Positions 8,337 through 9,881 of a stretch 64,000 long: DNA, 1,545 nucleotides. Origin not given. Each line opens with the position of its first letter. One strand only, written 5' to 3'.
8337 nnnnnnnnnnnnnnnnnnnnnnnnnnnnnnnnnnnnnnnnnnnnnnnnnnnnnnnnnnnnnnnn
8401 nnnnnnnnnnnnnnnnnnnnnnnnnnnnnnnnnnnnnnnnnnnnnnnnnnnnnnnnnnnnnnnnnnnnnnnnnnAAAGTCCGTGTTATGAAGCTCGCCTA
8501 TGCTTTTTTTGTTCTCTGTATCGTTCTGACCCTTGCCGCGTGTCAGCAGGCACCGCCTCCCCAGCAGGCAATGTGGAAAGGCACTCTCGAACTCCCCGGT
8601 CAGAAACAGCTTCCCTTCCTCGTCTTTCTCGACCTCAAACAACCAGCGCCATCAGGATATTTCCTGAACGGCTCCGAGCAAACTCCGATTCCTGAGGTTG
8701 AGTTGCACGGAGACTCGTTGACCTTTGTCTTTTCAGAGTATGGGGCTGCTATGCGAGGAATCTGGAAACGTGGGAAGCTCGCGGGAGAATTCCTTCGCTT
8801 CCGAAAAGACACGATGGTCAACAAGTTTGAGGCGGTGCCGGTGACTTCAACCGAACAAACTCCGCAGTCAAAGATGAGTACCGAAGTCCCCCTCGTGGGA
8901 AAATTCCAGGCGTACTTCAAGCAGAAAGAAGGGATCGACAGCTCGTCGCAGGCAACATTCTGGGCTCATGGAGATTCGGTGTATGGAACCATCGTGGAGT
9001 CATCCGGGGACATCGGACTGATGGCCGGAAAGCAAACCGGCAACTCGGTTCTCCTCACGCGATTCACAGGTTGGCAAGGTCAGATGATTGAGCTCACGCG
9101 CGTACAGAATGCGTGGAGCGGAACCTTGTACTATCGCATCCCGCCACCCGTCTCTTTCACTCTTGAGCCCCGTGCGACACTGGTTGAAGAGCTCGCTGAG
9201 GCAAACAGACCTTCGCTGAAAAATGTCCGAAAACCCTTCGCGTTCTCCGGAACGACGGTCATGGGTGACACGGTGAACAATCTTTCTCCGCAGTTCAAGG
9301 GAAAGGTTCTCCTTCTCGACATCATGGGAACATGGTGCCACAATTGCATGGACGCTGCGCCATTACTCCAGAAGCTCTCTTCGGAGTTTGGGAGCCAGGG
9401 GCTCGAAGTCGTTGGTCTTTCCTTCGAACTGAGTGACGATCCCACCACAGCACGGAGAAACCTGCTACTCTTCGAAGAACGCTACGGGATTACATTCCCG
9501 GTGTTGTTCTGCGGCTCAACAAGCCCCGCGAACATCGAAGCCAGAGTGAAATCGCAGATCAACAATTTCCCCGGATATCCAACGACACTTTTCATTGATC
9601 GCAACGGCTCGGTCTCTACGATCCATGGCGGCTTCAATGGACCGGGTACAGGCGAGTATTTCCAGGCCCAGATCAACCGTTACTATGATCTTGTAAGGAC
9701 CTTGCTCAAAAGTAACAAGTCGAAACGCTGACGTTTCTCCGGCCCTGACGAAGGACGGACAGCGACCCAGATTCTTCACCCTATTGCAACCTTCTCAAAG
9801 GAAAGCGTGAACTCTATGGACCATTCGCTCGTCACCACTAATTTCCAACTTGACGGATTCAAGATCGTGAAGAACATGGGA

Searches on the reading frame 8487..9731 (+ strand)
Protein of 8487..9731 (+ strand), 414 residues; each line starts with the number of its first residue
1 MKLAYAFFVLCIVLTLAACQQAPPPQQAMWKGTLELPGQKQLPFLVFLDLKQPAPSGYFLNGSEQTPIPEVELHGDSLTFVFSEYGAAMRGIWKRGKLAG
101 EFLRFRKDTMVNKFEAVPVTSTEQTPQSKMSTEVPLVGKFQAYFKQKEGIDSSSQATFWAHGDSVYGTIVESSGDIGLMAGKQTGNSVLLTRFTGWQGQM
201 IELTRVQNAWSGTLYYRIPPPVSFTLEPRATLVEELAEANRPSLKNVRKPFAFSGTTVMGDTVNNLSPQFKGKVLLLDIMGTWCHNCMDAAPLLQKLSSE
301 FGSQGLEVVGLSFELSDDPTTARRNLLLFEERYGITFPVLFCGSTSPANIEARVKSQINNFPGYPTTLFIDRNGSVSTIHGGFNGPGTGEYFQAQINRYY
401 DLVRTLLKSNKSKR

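Call 7: search_protein_families(library=pfam, proteins=[window:8487-9731:+], max_evalue=0.01)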
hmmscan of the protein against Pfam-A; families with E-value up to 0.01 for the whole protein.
window:8487-9731:+ (414 aa): 3 families
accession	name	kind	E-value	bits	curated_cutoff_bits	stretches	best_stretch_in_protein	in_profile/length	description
PF00578.27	AhpC-TSA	-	1.2e-08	35.4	26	1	268-377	21-122/124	AhpC/TSA family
PF08534.16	Redoxin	-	1.1e-07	32.2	26.6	1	258-383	16-135/148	Redoxin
PF13905.12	Thioredoxin_8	-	1.9e-05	25.4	27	1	272-375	1-93/94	Thioredoxin-like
